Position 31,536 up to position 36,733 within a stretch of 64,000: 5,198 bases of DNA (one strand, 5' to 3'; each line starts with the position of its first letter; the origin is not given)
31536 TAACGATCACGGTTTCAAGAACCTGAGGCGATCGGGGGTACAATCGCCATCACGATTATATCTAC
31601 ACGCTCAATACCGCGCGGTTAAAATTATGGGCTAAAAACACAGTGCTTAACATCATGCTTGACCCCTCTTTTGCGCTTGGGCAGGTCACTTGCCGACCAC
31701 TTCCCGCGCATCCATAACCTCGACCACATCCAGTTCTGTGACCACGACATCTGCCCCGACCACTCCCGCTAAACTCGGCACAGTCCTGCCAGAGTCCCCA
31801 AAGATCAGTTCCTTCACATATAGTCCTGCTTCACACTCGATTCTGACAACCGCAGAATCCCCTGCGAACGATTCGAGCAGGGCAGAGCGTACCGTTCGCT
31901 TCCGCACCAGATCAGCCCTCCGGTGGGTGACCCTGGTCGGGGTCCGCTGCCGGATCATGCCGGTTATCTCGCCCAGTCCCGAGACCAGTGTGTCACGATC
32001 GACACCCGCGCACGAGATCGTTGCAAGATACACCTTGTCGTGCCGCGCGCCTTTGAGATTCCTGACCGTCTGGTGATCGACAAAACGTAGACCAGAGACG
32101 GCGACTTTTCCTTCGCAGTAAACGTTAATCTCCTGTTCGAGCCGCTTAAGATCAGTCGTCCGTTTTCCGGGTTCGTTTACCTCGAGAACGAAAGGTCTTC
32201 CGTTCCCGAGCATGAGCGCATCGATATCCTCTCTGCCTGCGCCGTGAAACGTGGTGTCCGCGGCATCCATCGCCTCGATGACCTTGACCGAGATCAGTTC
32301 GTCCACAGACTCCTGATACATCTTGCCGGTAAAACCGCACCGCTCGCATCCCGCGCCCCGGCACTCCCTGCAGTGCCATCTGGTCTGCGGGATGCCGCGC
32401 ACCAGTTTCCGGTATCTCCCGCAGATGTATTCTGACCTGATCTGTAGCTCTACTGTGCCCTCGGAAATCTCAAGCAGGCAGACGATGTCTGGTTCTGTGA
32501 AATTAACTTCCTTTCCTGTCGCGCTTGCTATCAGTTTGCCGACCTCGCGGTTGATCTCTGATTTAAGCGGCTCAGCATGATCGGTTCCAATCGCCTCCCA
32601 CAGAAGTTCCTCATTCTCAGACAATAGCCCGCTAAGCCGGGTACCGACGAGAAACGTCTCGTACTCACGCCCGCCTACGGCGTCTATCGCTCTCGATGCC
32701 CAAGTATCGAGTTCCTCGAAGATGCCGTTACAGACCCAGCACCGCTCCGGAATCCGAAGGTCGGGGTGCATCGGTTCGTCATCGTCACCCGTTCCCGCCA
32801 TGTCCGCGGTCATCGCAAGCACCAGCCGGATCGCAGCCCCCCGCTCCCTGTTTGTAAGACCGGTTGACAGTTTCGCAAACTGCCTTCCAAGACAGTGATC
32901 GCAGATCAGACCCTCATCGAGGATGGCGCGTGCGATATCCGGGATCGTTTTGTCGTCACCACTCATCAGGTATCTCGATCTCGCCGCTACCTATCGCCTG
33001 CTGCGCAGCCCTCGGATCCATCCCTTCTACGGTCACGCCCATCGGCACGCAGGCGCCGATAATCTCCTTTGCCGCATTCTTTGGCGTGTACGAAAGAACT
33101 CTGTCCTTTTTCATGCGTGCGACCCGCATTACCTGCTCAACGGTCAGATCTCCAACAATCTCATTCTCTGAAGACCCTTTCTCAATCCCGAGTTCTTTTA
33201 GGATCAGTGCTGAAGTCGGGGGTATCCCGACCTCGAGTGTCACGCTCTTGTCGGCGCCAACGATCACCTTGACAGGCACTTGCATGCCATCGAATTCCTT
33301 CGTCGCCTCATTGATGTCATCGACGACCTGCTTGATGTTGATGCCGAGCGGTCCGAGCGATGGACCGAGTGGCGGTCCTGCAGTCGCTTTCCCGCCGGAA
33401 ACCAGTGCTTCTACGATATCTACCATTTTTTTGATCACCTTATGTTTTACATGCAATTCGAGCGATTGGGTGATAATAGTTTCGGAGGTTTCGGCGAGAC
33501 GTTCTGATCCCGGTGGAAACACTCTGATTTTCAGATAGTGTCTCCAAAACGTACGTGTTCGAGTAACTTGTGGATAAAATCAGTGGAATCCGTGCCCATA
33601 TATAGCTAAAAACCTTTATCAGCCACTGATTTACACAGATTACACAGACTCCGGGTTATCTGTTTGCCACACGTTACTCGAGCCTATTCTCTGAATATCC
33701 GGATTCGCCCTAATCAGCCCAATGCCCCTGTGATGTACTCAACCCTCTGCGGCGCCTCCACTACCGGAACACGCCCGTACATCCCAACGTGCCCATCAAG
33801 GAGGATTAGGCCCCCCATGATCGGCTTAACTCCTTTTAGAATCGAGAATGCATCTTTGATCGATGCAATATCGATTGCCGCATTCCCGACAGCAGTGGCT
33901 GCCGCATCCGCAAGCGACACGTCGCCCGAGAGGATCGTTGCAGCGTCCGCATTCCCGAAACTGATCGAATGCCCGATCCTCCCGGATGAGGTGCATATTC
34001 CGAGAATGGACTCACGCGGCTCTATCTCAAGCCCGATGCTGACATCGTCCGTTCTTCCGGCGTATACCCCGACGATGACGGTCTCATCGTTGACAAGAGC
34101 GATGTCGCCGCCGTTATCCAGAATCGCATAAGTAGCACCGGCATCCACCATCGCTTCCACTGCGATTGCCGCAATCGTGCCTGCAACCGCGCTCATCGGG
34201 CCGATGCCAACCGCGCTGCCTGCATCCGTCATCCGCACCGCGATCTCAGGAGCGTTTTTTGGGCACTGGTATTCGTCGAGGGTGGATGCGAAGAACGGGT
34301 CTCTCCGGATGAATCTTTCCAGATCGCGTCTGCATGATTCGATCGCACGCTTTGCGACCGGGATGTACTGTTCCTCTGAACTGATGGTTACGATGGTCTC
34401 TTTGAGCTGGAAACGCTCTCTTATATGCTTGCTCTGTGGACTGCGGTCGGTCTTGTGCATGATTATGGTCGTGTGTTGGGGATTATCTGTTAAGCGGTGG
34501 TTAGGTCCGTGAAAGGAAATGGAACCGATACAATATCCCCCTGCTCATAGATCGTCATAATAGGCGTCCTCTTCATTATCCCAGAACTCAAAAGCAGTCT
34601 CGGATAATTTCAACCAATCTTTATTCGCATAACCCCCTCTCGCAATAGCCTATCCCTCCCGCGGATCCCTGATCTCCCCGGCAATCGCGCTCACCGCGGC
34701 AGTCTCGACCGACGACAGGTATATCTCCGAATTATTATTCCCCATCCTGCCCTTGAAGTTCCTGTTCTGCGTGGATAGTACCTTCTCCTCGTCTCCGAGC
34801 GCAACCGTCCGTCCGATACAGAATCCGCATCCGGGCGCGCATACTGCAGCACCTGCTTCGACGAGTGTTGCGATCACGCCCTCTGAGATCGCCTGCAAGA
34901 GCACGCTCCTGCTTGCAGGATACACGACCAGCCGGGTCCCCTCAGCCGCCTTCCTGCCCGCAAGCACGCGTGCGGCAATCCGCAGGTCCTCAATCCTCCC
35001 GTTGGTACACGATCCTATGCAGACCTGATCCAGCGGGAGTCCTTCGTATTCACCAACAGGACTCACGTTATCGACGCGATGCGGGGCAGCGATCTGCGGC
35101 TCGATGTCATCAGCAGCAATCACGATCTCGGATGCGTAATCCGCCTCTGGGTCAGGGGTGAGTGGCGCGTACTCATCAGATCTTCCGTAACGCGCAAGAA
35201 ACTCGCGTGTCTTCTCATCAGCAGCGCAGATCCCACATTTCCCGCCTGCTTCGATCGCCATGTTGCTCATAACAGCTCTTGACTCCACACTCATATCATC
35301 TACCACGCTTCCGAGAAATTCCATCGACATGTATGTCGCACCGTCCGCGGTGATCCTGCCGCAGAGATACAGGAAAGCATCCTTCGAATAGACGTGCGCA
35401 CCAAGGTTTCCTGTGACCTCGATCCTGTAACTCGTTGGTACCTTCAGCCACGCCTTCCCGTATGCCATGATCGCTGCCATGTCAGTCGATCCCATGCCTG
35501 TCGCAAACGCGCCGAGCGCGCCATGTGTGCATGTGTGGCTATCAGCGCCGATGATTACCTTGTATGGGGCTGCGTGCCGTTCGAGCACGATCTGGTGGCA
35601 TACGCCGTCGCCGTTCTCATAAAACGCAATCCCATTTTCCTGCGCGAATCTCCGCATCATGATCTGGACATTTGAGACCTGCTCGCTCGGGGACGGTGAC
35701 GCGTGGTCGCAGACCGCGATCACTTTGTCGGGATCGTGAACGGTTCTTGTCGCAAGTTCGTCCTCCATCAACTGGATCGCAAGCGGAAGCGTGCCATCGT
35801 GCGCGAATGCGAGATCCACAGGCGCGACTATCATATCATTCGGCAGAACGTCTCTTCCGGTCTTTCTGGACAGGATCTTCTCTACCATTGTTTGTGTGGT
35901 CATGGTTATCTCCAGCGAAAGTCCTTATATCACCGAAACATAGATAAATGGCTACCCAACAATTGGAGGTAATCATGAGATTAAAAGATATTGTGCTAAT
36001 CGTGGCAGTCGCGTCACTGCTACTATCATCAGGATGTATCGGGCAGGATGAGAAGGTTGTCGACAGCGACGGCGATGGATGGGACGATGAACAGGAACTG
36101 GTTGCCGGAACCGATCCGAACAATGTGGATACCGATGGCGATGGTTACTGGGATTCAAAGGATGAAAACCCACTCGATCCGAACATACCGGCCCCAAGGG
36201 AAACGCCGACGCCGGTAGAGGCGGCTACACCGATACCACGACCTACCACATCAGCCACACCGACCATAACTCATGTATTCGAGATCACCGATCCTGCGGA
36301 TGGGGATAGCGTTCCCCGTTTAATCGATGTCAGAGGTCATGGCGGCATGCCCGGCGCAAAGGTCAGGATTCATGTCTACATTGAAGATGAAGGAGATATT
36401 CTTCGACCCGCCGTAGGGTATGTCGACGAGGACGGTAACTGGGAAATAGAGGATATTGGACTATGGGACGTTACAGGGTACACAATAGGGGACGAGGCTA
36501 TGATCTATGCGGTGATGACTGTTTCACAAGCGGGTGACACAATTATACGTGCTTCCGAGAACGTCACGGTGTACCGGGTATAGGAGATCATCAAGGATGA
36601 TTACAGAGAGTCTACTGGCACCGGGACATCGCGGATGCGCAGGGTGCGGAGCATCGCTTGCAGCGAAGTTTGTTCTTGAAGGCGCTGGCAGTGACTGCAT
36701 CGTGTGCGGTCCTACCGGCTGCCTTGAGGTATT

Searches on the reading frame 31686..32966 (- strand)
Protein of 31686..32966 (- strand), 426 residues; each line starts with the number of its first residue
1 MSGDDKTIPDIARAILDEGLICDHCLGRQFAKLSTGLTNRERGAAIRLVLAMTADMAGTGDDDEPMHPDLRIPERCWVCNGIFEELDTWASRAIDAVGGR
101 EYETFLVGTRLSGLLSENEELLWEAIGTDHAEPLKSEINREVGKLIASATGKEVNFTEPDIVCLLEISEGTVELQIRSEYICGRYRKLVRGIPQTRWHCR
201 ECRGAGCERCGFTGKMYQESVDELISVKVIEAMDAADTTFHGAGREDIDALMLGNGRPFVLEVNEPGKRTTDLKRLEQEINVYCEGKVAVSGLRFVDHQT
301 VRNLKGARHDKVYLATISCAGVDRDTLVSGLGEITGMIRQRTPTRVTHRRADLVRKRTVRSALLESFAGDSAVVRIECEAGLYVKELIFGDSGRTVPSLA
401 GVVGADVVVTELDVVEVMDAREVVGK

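Call 17: search_protein_families(library=pfam, proteins=[window:31686-32966:-], max_evalue=0.01)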
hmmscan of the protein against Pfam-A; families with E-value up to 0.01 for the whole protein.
window:31686-32966:- (426 aa): 3 families
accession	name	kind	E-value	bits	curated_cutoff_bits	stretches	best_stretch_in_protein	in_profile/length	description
PF21238.2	Pus10_C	-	7.4e-65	219.2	27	1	180-417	1-231/232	Pus10, C-terminal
PF22023.1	Pus10_THUMP_arc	-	6.3e-30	103.6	28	1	89-165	1-77/78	Pus10 THUMP domain, archaeal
PF02926.22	THUMP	-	0.00056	20.7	20.6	1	132-176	38-83/84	THUMP domain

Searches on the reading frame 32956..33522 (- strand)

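Call 17: search_protein_families(library=pfam, proteins=[window:32956-33522:-], max_evalue=0.01)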
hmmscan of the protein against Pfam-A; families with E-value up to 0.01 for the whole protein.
window:32956-33522:- (188 aa): 2 families
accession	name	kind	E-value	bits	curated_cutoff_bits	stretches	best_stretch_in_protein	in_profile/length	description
PF03946.19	Ribosomal_L11_N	-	8.9e-24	83.5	32.9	1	38-93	2-57/58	Ribosomal protein L11, N-terminal domain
PF00298.24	Ribosomal_L11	-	3.9e-18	66.1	21.4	1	100-165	2-69/69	Ribosomal protein L11, RNA binding domain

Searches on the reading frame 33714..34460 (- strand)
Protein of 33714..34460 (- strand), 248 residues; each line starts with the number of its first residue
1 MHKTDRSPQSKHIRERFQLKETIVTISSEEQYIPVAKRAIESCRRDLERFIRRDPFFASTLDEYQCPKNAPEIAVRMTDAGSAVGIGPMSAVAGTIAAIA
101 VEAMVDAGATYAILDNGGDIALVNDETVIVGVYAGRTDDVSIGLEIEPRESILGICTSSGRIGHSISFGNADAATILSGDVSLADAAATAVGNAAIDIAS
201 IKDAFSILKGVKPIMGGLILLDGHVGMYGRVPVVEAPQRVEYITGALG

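Call 17: search_protein_families(library=pfam, proteins=[window:33714-34460:-], max_evalue=0.01)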
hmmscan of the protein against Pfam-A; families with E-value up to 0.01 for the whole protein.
window:33714-34460:- (248 aa): 0 families

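Call 31: search_protein_families(library=ncbifam, proteins=[window:33714-34460:-], max_evalue=0.01)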
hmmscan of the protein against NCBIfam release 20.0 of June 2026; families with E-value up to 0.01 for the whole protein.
window:33714-34460:- (248 aa): 4 families
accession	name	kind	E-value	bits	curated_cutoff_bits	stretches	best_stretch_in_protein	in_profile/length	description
NF003324.0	PRK04334.1-4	equivalog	2.2e-89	299.4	275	1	13-244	2-236/238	hypothetical protein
NF003321.0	PRK04334.1-1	equivalog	3.7e-55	187.3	262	1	13-234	4-232/248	hypothetical protein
NF003323.0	PRK04334.1-3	equivalog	3.7e-51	173.9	271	1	16-234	26-247/250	hypothetical protein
NF003322.0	PRK04334.1-2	equivalog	3.7e-26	91.9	290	1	38-195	40-203/295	hypothetical protein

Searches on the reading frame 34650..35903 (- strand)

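Call 58: search_protein_families(library=pfam, proteins=[window:34650-35903:-], max_evalue=0.00001)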
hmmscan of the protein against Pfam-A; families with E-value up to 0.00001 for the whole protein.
window:34650-35903:- (417 aa): 1 family
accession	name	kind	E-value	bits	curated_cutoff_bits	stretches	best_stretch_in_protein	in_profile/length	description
PF00330.25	Aconitase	-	3.7e-93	313.5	28.7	2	9-284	2-304/463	Aconitase family (aconitate hydratase)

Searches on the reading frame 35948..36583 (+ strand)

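Call 17: search_protein_families(library=pfam, proteins=[window:35948-36583:+], max_evalue=0.01)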
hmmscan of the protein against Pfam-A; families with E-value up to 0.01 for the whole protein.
window:35948-36583:+ (211 aa): 1 family
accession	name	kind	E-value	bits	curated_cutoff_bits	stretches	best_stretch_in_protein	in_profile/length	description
PF18884.5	TSP3_bac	-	3.3e-05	24.1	25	1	39-59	1-21/22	Bacterial TSP3 repeat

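Call 31: search_protein_families(library=ncbifam, proteins=[window:35948-36583:+], max_evalue=0.01)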
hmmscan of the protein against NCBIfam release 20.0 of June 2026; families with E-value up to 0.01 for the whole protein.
window:35948-36583:+ (211 aa): 2 families
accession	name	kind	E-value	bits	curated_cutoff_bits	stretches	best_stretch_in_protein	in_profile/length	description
NF033765.2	gliding_CglD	equivalog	1.8e-05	22.8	400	1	36-73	263-300/1124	adventurous gliding motility lipoprotein CglD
NF047639.1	throspo3_MtsD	equivalog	0.0093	14.1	800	0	34-70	387-518/651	cell-cell cohesion protein MtsD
